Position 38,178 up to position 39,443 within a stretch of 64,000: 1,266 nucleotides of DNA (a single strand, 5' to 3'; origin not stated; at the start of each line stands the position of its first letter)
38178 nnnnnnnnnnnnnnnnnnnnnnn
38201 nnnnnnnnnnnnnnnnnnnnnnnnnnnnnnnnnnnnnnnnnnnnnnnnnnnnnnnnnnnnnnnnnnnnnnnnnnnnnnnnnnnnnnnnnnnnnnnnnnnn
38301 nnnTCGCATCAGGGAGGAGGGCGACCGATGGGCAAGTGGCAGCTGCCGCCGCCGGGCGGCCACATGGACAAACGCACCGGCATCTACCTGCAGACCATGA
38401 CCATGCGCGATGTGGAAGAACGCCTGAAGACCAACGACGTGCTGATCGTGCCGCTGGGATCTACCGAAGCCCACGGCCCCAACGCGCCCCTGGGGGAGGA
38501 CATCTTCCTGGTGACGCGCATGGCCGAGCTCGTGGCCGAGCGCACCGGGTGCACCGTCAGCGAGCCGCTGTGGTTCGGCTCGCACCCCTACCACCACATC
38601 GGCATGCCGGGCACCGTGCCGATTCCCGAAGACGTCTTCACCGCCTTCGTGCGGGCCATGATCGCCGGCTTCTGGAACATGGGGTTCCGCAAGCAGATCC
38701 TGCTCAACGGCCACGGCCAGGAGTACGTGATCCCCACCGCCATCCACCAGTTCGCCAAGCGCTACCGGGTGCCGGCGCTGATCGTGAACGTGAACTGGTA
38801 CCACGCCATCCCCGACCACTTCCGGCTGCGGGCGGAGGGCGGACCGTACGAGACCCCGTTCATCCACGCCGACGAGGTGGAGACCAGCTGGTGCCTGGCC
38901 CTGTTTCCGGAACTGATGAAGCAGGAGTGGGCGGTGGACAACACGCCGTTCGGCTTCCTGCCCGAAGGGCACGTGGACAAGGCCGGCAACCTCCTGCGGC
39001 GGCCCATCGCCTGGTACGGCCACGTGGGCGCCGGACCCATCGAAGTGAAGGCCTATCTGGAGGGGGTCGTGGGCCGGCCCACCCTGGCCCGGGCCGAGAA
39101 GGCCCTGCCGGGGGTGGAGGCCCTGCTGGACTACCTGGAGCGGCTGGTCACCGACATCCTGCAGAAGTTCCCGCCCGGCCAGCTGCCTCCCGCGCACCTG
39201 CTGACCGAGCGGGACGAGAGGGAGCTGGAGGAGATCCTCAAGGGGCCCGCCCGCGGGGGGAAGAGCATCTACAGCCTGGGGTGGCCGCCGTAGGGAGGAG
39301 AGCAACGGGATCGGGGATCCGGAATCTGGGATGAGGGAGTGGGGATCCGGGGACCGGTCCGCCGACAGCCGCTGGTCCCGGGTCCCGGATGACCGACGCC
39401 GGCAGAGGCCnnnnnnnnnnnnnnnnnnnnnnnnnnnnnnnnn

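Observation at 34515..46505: Duplicated FbpABC-type transporters interleaved with a creatininase-family amidohydrolase, TIM-barrel isomerases, a class-I aldolase and hydroxypyruvate isomerase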

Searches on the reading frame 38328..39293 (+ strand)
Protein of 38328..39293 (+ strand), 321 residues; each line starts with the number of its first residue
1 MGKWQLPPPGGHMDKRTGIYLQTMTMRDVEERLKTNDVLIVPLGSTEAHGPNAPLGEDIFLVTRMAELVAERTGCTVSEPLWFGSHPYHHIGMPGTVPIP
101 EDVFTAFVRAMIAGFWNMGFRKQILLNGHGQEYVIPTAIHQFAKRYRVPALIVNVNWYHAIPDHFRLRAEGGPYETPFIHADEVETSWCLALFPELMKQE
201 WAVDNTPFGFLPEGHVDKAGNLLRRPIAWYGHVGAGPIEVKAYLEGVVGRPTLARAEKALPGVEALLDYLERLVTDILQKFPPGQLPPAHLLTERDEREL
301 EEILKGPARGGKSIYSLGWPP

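Call 7: search_protein_families(library=pfam, proteins=[window:38328-39293:+])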
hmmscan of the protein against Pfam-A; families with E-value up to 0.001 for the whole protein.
window:38328-39293:+ (321 aa): 1 family
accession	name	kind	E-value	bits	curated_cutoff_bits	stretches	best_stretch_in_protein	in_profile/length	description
PF02633.19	Creatininase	-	1.2e-48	166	31.3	1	23-273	2-237/238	Creatinine amidohydrolase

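Call 8: search_protein_families(library=ncbifam, proteins=[window:38328-39293:+])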
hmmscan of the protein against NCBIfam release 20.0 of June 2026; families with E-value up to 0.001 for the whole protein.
window:38328-39293:+ (321 aa): 4 families
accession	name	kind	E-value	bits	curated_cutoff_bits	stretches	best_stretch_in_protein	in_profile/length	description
NF041098.2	diketo_inos_hlase_IolN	equivalog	1e-158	527.3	245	1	13-319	1-307/307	3-dehydro-scyllo-inosose hydrolase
TIGR04448.1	creatininase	equivalog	3e-22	79.5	235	1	24-207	2-194/246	creatininase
TIGR03964.1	mycofact_creat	equivalog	6.3e-14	52.1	172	1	22-202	2-162/228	mycofactocin biosynthesis peptidyl-dipeptidase MftE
NF033501.0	ArfB_arch_rifla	equivalog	2.1e-05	24.4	180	1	37-163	16-140/219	2-amino-5-formylamino-6-ribosylaminopyrimidin-4(3H)-one 5'-monophosphate deformylase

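Call 26: find_encoding_contigs(protein=window:38328-39293:+, flank=2000, max_places=4)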
Protein window:38328-39293:+ (321 aa): 15 contigs read that carry it; 4 places shown.
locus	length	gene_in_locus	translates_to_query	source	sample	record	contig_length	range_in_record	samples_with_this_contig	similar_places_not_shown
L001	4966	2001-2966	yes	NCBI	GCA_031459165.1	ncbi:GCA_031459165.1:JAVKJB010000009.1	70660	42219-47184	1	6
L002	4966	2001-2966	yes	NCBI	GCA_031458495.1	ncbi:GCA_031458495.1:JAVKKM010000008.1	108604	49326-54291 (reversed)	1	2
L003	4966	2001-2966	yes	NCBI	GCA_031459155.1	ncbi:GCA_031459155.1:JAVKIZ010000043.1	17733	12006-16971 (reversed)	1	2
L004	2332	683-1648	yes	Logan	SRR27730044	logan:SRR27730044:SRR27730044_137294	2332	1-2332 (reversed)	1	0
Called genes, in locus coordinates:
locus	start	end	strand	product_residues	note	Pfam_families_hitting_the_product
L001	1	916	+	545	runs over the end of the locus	PF00528:BPD_transp_1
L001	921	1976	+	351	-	PF00005:ABC_tran, PF13304:AAA_21 (faint), PF08402:TOBE_2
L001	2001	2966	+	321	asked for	PF02633:Creatininase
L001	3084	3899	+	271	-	PF01261:AP_endonuc_2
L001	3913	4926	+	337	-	PF13531:SBP_bac_11, PF01547:SBP_bac_1, PF13416:SBP_bac_8, PF13343:SBP_bac_6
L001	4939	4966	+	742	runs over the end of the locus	PF00528:BPD_transp_1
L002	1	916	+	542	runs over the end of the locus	PF00528:BPD_transp_1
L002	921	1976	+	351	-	PF00005:ABC_tran, PF13304:AAA_21 (faint), PF08402:TOBE_2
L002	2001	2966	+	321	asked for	PF02633:Creatininase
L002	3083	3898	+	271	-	PF01261:AP_endonuc_2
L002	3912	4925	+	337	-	PF13531:SBP_bac_11, PF01547:SBP_bac_1, PF13416:SBP_bac_8, PF13343:SBP_bac_6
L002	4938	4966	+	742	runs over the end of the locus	PF00528:BPD_transp_1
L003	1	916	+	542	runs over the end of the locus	PF00528:BPD_transp_1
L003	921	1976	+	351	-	PF00005:ABC_tran, PF13304:AAA_21 (faint), PF08402:TOBE_2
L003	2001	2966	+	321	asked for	PF02633:Creatininase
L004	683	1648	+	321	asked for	PF02633:Creatininase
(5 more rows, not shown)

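Call 41: find_homologous_proteins(query=window:38328-39293:+, max_evalue=1e-30)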
Query window:38328-39293:+ (321 aa): 1330 proteins with E <= 1e-30 among 4812 candidates; the best 120 are listed.
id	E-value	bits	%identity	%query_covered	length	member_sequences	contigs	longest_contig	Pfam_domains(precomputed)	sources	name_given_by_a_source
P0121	8.1e-200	681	88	100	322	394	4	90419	PF02633.20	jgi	jgi:creatinine amidohydrolase/Fe(II)-dependent formamide hydrolase-like protein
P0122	2.3e-183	627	82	100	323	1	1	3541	PF02633.20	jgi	jgi:creatinine amidohydrolase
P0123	1.1e-182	625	80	100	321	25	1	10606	PF02633.20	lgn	-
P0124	1.6e-175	601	81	96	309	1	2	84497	PF02633.20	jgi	jgi:creatinine amidohydrolase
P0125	1.0e-170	586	76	99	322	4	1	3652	PF02633.20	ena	-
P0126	4.1e-169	580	75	100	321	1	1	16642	PF02633.20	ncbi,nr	ncbi:MAG: creatininase family protein [Armatimonadetes bacterium]|nr:creatininase family protein [Ar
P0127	1.1e-168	579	77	99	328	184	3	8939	PF02633.20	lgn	-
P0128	4.1e-168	577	89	82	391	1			PF02633.20,PF01261.31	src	-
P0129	2.7e-167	574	76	99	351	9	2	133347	PF02633.20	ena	-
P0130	5.2e-166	570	72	99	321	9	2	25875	PF02633.20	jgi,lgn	jgi:creatinine amidohydrolase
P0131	4.5e-165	567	74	100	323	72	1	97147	PF02633.20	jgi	jgi:creatinine amidohydrolase/Fe(II)-dependent formamide hydrolase-like protein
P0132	3.8e-164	564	71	99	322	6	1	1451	PF02633.20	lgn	-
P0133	2.0e-160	552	70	100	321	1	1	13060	PF02633.20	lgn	-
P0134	2.0e-160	552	71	99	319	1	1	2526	PF02633.20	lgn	-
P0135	3.0e-160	551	70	99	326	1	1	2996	PF02633.20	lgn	-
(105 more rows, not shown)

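Call 43: find_related_loci(query=A1, collection=genome_contigs, flank=10000)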
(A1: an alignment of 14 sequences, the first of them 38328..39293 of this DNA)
Query A1 (321 aa) in genome_contigs; peptide patterns used: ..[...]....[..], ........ (x = any residue, [..] = any of these).
599 stretches matched a pattern (row limit reached: there are more); 552 encode a relative of the query (tblastn E <= 1e-3); the best 80 are kept; 80 distinct loci.
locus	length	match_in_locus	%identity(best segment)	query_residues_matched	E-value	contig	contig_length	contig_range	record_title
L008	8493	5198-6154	89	3-321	0e+0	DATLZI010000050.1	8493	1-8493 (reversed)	MAG TPA_asm: bacterium isolate SMAG_U13294 k141_481341, whole genome shotgun sequence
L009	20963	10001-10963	90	1-321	0e+0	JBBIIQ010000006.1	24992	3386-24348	MAG: Armatimonadota bacterium isolate PGS172224_bin_142 NODE_2278_length_24992_cov_4.315876, whole genome shotgun sequen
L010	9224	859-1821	88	1-321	0e+0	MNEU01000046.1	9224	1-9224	MAG: Armatimonadetes bacterium 13_1_40CM_64_14 13_1_40cm_scaffold_9805, whole genome shotgun sequence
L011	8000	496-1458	88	1-321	0e+0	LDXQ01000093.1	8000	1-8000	MAG: Armatimonadetes bacterium CSP1-3 XU14_C0093, whole genome shotgun sequence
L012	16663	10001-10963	85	1-321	0e+0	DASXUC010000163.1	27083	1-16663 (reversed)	MAG TPA_asm: bacterium isolate SMAG_U4708 k141_1565608, whole genome shotgun sequence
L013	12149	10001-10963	84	1-321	0e+0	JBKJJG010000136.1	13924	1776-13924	MAG: bacterium isolate ant_bin.196 S1Ck117_334374_flag_1_multi_11.0000_len_13924, whole genome shotgun sequence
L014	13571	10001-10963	83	1-321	0e+0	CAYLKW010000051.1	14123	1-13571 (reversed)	MAG TPA_asm: uncultured bacterium isolate SRP257756_co1_1 genome assembly, contig: NODE_3784_length_14123_cov_13.152900,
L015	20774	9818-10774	83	1-319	0e+0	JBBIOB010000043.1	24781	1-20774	MAG: Armatimonadota bacterium isolate ESF170215_bin_27 NODE_948_length_24781_cov_3.18975, whole genome shotgun sequence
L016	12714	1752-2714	82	1-321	0e+0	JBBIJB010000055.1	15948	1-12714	MAG: Armatimonadota bacterium isolate FAS170219_bin_152 NODE_3046_length_15948_cov_4.136161, whole genome shotgun sequen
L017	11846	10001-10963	81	1-321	7e-179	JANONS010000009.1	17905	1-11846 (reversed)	MAG: Armatimonadota bacterium isolate VAR_43_metabat_323 VAR_43_k141_4960, whole genome shotgun sequence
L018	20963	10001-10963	79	1-321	2e-174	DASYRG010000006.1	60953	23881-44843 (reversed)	MAG TPA_asm: bacterium isolate SMAG_U4505 k141_1467280, whole genome shotgun sequence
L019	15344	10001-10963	75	1-321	8e-168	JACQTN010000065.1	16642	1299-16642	MAG: Armatimonadetes bacterium isolate NC_groundwater_1412_Ag_S-0.65um_69_20 S_p65_S5_coassembly_k141_508068, whole geno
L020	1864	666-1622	74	3-321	2e-180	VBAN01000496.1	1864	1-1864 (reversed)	MAG: Bacillati bacterium ANGP1 isolate NP_6 14_0903_13_30cm_scaffold_13399986, whole genome shotgun sequence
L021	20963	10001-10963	70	1-320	8e-157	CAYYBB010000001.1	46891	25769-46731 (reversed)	MAG TPA_asm: uncultured Actinomycetota bacterium isolate SRP093185_co1_77 genome assembly, contig: NODE_317_length_46891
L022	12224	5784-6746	69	1-320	3e-156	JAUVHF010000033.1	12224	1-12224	MAG: Anaerolineales bacterium isolate CSMAG_395 CSMAG_395_k141_1515617_length_12224_cov_14.3579, whole genome shotgun se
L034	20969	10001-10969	70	1-320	8e-152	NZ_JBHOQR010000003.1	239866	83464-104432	MAG: Thermoflexus sp. isolate A0_25 coassembly_Ak141_214700, whole genome shotgun sequence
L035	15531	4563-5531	70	1-320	7e-152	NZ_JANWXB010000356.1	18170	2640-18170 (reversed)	MAG: Thermoflexus sp. isolate SKYG36 k141_238374, whole genome shotgun sequence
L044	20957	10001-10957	68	1-318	9e-151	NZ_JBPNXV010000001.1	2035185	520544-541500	Pseudothermotoga sp. U03pept 1, whole genome shotgun sequence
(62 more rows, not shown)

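Call 67: search_protein_families(library=pfam, proteins=[L035:5644-7146:+, L035:7172-8263:+, L035:8374-9951:+, L035:10110-11522:+, L035:11589-12410:+, L035:12427-13215:+, L035:13468-14283:+, L034:18562-19452:+, L034:19525-20760:-, L035:111-1088:+], max_evalue=0.00001)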
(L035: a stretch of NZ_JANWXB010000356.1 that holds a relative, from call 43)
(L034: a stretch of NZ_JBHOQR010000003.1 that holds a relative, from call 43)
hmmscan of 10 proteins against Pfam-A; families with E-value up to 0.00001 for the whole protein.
L035:5644-7146:+ (500 aa): 1 family
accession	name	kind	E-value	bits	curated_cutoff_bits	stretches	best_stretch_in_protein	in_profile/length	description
PF16257.11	UxaE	-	1.4e-113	380.6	27.1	1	70-471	52-475/475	tagaturonate epimerase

L035:7172-8263:+ (363 aa): 2 families
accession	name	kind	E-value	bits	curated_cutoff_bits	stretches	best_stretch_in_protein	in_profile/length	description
PF02826.25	2-Hacid_dh_C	-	1.7e-62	210.4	25.1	1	131-308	1-178/178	D-isomer specific 2-hydroxyacid dehydrogenase, NAD binding domain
PF00389.36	2-Hacid_dh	-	1.4e-18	67.3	24.6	1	40-340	15-134/134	D-isomer specific 2-hydroxyacid dehydrogenase, catalytic domain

L035:8374-9951:+ (525 aa): 2 families
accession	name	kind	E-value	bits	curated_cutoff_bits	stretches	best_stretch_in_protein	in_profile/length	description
PF00370.27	FGGY_N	-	3.9e-43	148.2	28.8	1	33-268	2-240/245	FGGY family of carbohydrate kinases, N-terminal domain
PF02782.22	FGGY_C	-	1.3e-34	120.1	27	1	283-467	2-197/198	FGGY family of carbohydrate kinases, C-terminal domain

L035:10110-11522:+ (470 aa): 2 families
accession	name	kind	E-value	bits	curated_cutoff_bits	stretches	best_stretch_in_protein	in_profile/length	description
PF00393.24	6PGD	-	4.8e-103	345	27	1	180-468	1-290/290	6-phosphogluconate dehydrogenase, C-terminal domain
PF03446.21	NAD_binding_2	-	6.3e-48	163.3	21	1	6-175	1-161/161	NAD binding domain of 6-phosphogluconate dehydrogenase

L035:11589-12410:+ (273 aa): 2 families
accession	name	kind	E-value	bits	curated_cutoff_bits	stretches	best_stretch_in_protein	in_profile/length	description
PF13561.12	adh_short_C2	-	5e-41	141.2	27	1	24-268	8-236/236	Enoyl-(Acyl carrier protein) reductase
PF00106.31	adh_short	-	1.1e-39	136.3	26.6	1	13-211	1-190/195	short chain dehydrogenase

L035:12427-13215:+ (263 aa): 1 family
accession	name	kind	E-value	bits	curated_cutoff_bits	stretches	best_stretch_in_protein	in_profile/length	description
PF01261.30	AP_endonuc_2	-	1.1e-46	160.1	31.1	1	28-261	4-245/249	Xylose isomerase-like TIM barrel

L035:13468-14283:+ (271 aa): 1 family
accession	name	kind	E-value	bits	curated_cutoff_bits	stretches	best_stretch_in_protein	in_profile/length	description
PF01261.30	AP_endonuc_2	-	2e-45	155.9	31.1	1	22-256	1-246/249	Xylose isomerase-like TIM barrel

L034:18562-19452:+ (296 aa): 4 families
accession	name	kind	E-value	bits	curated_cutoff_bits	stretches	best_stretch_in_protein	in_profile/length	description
PF03446.21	NAD_binding_2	-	3.3e-60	203.2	21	1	3-162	1-161/161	NAD binding domain of 6-phosphogluconate dehydrogenase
PF14833.11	NAD_binding_11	-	5.8e-39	133.6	30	1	165-284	1-121/122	NAD-binding of NADP-dependent 3-hydroxyisobutyrate dehydrogenase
PF03807.23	F420_oxidored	-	1.6e-09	38.7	21.6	1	3-93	1-90/94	NADP oxidoreductase coenzyme F420-dependent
PF02826.25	2-Hacid_dh_C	-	4.2e-09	36.5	25.1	1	3-94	38-126/178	D-isomer specific 2-hydroxyacid dehydrogenase, NAD binding domain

L034:19525-20760:- (411 aa): 4 families
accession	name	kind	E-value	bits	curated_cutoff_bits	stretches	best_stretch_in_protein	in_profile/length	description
PF01138.27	RNase_PH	-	4.1e-27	95.6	25.5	1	2-124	12-130/130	3' exoribonuclease family, domain 1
PF00575.29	S1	-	2.6e-17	63.4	22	1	289-360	1-73/74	S1 RNA binding domain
PF00013.35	KH_1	-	3.3e-13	49.6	21.5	1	227-284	2-65/66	KH domain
PF03725.20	RNase_PH_C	-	7.1e-06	26.3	20.8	0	128-200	2-67/67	3' exoribonuclease family, domain 2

L035:111-1088:+ (325 aa): 1 family
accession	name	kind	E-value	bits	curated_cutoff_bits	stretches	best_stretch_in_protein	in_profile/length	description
PF02653.21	BPD_transp_2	-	8.9e-45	153.4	26.8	1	49-314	2-268/269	Branched-chain amino acid transport system / permease component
